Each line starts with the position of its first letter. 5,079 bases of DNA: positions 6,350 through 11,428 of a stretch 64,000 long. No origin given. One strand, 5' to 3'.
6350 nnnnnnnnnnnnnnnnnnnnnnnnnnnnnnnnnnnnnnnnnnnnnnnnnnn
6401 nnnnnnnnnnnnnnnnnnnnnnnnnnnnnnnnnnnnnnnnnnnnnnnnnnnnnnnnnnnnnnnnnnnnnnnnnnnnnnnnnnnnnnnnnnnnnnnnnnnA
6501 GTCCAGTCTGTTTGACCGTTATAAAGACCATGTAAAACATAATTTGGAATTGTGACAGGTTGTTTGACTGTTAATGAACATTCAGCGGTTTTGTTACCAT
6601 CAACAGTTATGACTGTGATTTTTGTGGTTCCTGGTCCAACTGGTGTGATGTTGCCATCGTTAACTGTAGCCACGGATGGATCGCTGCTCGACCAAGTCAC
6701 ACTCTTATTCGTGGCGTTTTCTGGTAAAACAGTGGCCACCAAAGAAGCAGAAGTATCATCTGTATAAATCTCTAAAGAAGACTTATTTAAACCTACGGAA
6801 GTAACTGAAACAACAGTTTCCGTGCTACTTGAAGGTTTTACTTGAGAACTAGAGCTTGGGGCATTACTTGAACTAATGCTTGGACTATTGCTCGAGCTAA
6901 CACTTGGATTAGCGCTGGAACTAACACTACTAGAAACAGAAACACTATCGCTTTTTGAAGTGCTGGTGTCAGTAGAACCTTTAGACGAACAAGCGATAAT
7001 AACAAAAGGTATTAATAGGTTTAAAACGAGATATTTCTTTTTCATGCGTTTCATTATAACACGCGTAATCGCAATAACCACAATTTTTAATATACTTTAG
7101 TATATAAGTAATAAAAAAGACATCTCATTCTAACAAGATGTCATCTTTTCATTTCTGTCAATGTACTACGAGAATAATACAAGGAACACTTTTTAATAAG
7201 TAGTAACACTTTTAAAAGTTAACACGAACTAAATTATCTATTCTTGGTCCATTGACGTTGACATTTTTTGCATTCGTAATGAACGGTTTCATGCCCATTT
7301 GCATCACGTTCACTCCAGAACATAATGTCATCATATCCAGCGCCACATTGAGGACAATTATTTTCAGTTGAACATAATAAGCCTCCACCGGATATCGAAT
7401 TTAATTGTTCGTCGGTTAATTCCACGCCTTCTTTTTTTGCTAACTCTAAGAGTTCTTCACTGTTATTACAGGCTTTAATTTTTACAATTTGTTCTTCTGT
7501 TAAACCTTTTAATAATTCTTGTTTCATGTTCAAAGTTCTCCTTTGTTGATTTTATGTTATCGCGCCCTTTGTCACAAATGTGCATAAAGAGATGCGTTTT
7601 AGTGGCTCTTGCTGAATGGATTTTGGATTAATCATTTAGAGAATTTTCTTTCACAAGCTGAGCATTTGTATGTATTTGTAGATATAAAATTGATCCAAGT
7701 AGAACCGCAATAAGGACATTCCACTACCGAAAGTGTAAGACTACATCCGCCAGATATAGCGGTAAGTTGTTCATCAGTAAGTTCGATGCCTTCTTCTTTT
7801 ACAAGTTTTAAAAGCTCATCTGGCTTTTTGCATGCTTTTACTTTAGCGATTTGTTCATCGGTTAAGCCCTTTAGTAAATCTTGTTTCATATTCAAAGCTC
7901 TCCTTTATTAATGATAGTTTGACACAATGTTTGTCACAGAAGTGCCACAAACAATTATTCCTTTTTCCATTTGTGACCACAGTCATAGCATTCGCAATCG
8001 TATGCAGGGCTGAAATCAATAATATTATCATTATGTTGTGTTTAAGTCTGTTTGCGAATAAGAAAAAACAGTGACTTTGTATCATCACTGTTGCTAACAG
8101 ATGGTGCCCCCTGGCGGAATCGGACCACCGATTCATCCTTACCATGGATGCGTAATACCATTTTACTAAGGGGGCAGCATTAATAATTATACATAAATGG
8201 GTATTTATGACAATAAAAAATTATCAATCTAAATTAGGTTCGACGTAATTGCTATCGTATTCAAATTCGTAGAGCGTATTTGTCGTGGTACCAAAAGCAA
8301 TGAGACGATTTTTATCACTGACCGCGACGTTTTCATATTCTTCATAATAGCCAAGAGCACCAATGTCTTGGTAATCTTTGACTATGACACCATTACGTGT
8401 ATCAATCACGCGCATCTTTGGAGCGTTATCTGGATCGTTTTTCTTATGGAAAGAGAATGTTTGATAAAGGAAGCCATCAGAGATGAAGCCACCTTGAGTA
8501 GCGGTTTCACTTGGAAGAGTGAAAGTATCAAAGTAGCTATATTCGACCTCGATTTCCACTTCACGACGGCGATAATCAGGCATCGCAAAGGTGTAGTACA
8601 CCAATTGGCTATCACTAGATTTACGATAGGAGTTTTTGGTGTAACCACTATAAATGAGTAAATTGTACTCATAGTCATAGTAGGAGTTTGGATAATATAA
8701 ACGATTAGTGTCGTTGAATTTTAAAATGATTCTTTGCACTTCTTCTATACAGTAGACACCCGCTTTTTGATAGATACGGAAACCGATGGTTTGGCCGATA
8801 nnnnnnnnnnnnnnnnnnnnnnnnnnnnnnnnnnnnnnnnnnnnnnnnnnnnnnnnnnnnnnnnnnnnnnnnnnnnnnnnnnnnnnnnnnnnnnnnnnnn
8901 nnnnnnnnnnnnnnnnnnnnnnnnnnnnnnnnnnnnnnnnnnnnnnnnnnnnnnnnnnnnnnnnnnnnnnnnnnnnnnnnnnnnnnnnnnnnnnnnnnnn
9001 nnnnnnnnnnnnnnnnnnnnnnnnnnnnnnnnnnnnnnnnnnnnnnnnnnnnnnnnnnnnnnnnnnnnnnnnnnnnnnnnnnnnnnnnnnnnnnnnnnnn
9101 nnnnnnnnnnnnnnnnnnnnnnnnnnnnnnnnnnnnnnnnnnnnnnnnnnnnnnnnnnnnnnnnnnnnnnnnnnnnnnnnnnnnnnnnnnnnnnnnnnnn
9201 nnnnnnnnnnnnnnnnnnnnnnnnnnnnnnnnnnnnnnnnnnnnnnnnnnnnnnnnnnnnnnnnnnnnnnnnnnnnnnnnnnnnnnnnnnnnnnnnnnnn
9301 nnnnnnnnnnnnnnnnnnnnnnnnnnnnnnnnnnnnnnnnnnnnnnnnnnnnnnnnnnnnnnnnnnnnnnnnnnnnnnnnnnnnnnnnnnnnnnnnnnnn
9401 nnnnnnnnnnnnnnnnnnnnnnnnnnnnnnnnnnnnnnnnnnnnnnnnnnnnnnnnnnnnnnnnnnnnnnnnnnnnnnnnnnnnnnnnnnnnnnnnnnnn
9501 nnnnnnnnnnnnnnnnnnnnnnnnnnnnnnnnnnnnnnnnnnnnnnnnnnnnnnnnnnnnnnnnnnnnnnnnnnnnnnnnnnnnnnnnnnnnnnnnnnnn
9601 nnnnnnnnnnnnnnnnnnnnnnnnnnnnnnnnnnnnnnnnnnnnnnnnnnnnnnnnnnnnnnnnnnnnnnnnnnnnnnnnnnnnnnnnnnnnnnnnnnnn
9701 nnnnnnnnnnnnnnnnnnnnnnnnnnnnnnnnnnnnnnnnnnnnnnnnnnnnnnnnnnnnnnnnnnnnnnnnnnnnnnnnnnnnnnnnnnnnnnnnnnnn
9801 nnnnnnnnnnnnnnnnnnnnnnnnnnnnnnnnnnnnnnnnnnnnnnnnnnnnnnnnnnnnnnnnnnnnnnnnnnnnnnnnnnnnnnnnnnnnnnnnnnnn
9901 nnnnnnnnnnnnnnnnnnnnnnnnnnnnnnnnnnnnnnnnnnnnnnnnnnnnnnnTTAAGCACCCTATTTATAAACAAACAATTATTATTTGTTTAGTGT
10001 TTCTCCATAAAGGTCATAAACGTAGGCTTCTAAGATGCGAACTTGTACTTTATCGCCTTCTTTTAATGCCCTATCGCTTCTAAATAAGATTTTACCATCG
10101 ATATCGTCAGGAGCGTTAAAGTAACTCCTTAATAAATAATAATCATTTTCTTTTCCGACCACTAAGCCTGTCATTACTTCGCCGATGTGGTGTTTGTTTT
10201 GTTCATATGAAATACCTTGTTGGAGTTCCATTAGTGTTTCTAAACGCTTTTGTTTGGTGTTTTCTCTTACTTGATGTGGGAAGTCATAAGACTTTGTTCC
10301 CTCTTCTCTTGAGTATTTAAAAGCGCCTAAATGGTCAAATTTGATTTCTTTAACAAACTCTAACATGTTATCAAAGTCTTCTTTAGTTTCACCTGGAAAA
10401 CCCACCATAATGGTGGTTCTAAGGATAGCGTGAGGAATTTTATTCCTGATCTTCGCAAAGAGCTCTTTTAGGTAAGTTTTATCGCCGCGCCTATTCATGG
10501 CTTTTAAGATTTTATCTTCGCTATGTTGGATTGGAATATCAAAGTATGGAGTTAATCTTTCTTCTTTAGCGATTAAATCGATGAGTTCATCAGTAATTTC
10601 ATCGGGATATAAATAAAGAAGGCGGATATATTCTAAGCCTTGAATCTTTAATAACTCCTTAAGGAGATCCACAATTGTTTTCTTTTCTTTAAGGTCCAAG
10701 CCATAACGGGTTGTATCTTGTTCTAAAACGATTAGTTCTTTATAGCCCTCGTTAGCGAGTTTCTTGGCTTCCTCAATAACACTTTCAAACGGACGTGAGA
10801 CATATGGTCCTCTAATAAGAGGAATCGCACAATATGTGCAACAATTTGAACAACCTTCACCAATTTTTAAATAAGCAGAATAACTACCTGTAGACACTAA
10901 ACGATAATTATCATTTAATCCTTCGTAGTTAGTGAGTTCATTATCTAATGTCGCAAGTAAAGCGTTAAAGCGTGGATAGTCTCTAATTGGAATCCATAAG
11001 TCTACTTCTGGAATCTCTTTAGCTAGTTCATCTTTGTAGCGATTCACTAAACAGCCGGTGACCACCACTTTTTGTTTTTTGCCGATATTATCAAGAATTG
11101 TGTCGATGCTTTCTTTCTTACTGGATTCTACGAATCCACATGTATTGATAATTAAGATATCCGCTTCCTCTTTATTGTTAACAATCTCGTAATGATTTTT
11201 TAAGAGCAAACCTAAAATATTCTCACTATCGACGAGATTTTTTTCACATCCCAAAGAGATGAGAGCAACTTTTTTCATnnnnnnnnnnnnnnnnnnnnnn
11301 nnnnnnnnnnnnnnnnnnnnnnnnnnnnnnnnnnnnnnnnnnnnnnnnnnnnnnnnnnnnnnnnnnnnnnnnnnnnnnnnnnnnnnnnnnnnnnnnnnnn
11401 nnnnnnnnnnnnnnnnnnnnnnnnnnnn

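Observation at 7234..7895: Tandem orphan genes: conserved Nif11-like double-glycine leader fused to divergent Cys4 zinc-ribbon-like cores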

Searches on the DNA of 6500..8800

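Call 34: search_rna_families(source=window, start=6500, end=8800, threshold=evalue, max_evalue=1)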
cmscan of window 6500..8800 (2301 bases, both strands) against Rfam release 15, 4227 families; matches with E-value up to 1: 4.
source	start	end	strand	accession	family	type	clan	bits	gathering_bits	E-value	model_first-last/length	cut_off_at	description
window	8105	8175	-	RF00005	tRNA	Gene; tRNA;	CL00001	57.6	29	2.9e-11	1-71/71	no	tRNA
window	8104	8175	+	RF04354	Plastid-ycf2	Cis-reg;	-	25.2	65.7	0.026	1-75/75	no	Plastid-ycf2 5UTR RNA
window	8060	8180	-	RF02435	SpF41_sRNA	Gene; sRNA;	-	24.2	52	0.7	1-105/105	no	Streptococcus sRNA SpF41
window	7106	7153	-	RF04344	Plastid-psbA-3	Cis-reg;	CL00153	21.7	48.4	0.81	1-57/57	no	Plastid-psbA-3 3UTR RNA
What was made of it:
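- Tried and rejected: Rfam gave no family above its gathering score apart from tRNA-Thr (call 34).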

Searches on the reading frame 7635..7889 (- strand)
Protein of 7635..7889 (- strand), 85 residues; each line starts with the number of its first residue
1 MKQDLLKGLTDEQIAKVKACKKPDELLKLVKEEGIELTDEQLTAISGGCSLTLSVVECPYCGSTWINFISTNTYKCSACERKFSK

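Call 3: search_protein_families(library=pfam, proteins=[window:7635-7889:-], max_evalue=10)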
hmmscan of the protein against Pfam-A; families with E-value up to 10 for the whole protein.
seq(85 aa): 23 families
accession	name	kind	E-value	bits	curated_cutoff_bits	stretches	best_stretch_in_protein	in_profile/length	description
PF12760.12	Zn_ribbon_IS1595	-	0.00073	19.9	25.4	1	56-81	19-45/46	Transposase zinc-ribbon domain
PF07862.16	Nif11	-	0.0029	18.3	23.8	1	15-40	21-46/48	Nif11 domain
PF19134.6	DUF5817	-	0.0077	16.6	31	1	54-82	2-30/57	Domain of unknown function (DUF5817)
PF23451.1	Zn_ribbon_PaaD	-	0.021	14.9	27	1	55-83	14-49/53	PaaD zinc beta ribbon domain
PF13465.12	zf-H2C2_2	-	0.043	14.6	40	1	72-84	13-25/26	Zinc-finger double domain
PF00130.28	C1_1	-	0.047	14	26.5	1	56-83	12-38/53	Phorbol esters/diacylglycerol binding domain (C1 domain)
PF24113.1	DUF7387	-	0.061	14.1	27.9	1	3-44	27-68/85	Family of unknown function (DUF7387)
PF20023.5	WSLR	-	0.1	13.4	27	1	7-21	17-31/39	Wolframin Sel1-like repeat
PF01780.25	Ribosomal_L37ae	-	0.12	12.9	21.9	1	57-83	35-61/85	Ribosomal L37ae protein family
PF13248.11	Zn_ribbon_3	-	0.19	11.7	27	1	56-63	3-10/26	zinc-ribbon domain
PF10571.15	UPF0547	-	0.26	11.9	29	1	53-63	12-22/26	Uncharacterised protein family UPF0547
PF22289.1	DmmA-like_C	-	0.38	11.2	27.4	1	56-82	2-27/44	Dimethylamine monooxygenase subunit DmmA-like, C-terminal domain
PF24071.1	Phage_zn_bind_3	-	0.4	11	27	1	57-84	2-26/46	Phage FDXHR zinc binding domain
PF09723.15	Zn_ribbon_8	-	0.43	11.1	34.4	1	74-84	6-16/41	Zinc ribbon domain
PF01428.23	zf-AN1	-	0.5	11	27.9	0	50-64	7-22/40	AN1-like Zinc finger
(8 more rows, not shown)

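Call 4: search_protein_families(library=ncbifam, proteins=[window:7635-7889:-], max_evalue=10)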
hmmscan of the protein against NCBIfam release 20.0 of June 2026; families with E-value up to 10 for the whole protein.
seq(85 aa): 23 families
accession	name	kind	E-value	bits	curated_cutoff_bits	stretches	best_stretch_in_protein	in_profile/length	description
TIGR03798.1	leader_Nif11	subfamily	0.00021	21.5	32.3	1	15-44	21-51/68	Nif11-like leader peptide family RiPP precursor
NF047723.1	TransFacS4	equivalog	0.00083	19.8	120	1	28-81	32-88/90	transcription factor S4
NF047912.1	ECs_2282_CxxC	subfamily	0.0009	19.1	37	1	57-85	4-39/60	ECs_2282 family putative zinc-binding protein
NF003058.0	PRK03976.1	equivalog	0.0046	16.9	87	1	57-84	38-65/91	50S ribosomal protein L37ae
TIGR03655.1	anti_R_Lar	subfamily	0.008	16.5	39.6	1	56-81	2-36/55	Lar family restriction alleviation protein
TIGR03949.1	bact_IIb_cerein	subfamily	0.0087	15.8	21.5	1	36-58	3-24/45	class IIb bacteriocin, lactobin A/cerein 7B family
NF038399.1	NH_RiPP_Os17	domain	0.0094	16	40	1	30-47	28-45/63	Os1348 family NHLP clan protein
NF001604.0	PRK00398.1-1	equivalog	0.011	15.2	103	1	37-74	13-42/48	DNA-directed RNA polymerase subunit P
NF041869.1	paae_haloarch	equivalog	0.021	15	100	1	55-64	17-26/56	1,2-phenylacetyl-CoA epoxidase subunit PaaE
NF050000.1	IS1_IS1595_Zn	domain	0.026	15.1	28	2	73-84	21-32/34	IS1/IS1595 family N-terminal zinc-binding domain-containing protein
TIGR02159.1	PA_CoA_Oxy4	equivalog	0.039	14.2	108.15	1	47-83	97-140/146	1,2-phenylacetyl-CoA epoxidase subunit PaaD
TIGR01847.1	bacteriocin_sig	domain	0.045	14.4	15.7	1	36-48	3-15/15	bacteriocin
NF038034.1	lactGbeta_entB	subfamily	0.053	13.8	37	1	37-50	1-14/38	lactococcin G-beta/enterocin 1071B family bacteriocin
NF053706.1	PrRKinActvMcsABac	equivalog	0.061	13.1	210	1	54-84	76-106/182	protein-arginine kinase activator protein McsA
NF041259.1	mono_DmmA_fam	domain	0.075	13.3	60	1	38-82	36-79/101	dimethylamine monooxygenase subunit DmmA family protein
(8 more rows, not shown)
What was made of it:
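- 7632..7889 (-): Gene 2, an 85-aa precursor. Leader codons 7746-7889 (residues 1-48, ending ISGG), core 7635-7745 (37 aa, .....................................), stop 7632-7634. Weak zinc-ribbon and Nif11 hits (calls 3, 4).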

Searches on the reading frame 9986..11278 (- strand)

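Call 9: search_protein_families(library=pfam, proteins=[window:9986-11278:-], max_evalue=0.001)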
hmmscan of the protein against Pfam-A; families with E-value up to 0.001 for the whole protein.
window:9986-11278:- (430 aa): 3 families
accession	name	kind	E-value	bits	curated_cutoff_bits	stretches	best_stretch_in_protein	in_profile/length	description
PF00919.26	UPF0004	-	1.3e-26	92.9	27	1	3-96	1-97/98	Uncharacterized protein family UPF0004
PF04055.27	Radical_SAM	-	4.5e-24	85.9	29.5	1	138-309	2-166/166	Radical SAM superfamily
PF18693.7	TRAM_2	-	7.3e-14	52.1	27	1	365-427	1-62/63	TRAM domain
